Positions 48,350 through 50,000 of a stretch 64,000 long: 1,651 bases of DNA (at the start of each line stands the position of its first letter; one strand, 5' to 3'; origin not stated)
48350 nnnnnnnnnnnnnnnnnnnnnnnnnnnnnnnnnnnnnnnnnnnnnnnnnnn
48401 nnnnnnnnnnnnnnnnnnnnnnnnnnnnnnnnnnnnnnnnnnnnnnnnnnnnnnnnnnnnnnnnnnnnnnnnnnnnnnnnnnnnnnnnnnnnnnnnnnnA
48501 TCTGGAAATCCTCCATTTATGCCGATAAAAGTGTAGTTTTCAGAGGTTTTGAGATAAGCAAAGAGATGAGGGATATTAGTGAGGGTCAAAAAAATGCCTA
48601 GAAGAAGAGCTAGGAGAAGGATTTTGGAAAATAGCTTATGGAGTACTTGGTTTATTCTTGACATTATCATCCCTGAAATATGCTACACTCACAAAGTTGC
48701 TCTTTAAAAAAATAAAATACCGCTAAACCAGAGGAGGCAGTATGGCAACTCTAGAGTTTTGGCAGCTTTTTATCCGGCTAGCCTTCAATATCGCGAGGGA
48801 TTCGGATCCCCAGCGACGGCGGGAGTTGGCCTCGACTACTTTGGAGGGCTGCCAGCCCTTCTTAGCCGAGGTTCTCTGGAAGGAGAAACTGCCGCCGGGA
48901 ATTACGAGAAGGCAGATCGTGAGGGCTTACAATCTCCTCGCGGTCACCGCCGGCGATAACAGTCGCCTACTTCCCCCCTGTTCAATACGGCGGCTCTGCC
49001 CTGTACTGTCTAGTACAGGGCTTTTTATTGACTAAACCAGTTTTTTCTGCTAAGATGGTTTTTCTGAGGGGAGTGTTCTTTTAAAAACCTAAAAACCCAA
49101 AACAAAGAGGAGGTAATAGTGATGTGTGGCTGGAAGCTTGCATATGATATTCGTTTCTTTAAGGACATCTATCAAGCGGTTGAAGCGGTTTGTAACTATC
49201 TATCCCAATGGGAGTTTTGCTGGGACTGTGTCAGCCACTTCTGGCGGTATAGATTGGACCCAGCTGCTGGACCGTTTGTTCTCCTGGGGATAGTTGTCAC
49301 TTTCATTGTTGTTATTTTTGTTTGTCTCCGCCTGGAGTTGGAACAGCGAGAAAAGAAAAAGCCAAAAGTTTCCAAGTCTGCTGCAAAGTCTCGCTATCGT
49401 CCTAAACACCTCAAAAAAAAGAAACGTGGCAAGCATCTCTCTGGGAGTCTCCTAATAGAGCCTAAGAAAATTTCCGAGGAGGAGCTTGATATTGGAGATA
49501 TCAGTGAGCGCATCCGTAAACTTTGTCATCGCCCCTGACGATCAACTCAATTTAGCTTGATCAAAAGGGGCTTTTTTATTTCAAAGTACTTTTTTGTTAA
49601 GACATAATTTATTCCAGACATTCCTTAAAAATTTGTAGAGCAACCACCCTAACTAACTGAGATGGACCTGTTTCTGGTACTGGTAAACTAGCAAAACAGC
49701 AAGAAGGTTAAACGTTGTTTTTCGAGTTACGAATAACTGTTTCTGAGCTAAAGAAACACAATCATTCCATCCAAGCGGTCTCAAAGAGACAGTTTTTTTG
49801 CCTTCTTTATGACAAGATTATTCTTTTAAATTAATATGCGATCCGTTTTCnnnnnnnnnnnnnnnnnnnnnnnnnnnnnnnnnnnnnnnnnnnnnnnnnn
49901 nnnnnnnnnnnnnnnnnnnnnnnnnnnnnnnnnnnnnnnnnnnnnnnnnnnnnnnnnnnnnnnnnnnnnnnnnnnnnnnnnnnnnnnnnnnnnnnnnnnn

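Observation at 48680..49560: Second GC-shifted mini-island with two small genes wedged between the glycosylation cluster and sbcCD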

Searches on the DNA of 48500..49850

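Call 7: search_rna_families(source=window, start=48500, end=49850, threshold=evalue, max_evalue=10, show_alignments=3)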
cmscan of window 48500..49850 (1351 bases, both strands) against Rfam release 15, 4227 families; matches with E-value up to 10: 3.
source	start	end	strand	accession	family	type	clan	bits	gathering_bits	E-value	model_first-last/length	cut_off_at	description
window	48999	49039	+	RF02401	ClpQY_promoter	Cis-reg;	-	14.1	42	3.7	1-42/57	no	ClpQY promoter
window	49289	49321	-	RF01675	CrcZ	Gene; sRNA;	-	11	95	2.7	1-398/398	no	Pseudomonas sRNA CrcZ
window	49561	49685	+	RF02173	SMAD5-AS1_1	Gene; lncRNA;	-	11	45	6.4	1-263/263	no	SMAD5 antisense RNA 1 conserved region 1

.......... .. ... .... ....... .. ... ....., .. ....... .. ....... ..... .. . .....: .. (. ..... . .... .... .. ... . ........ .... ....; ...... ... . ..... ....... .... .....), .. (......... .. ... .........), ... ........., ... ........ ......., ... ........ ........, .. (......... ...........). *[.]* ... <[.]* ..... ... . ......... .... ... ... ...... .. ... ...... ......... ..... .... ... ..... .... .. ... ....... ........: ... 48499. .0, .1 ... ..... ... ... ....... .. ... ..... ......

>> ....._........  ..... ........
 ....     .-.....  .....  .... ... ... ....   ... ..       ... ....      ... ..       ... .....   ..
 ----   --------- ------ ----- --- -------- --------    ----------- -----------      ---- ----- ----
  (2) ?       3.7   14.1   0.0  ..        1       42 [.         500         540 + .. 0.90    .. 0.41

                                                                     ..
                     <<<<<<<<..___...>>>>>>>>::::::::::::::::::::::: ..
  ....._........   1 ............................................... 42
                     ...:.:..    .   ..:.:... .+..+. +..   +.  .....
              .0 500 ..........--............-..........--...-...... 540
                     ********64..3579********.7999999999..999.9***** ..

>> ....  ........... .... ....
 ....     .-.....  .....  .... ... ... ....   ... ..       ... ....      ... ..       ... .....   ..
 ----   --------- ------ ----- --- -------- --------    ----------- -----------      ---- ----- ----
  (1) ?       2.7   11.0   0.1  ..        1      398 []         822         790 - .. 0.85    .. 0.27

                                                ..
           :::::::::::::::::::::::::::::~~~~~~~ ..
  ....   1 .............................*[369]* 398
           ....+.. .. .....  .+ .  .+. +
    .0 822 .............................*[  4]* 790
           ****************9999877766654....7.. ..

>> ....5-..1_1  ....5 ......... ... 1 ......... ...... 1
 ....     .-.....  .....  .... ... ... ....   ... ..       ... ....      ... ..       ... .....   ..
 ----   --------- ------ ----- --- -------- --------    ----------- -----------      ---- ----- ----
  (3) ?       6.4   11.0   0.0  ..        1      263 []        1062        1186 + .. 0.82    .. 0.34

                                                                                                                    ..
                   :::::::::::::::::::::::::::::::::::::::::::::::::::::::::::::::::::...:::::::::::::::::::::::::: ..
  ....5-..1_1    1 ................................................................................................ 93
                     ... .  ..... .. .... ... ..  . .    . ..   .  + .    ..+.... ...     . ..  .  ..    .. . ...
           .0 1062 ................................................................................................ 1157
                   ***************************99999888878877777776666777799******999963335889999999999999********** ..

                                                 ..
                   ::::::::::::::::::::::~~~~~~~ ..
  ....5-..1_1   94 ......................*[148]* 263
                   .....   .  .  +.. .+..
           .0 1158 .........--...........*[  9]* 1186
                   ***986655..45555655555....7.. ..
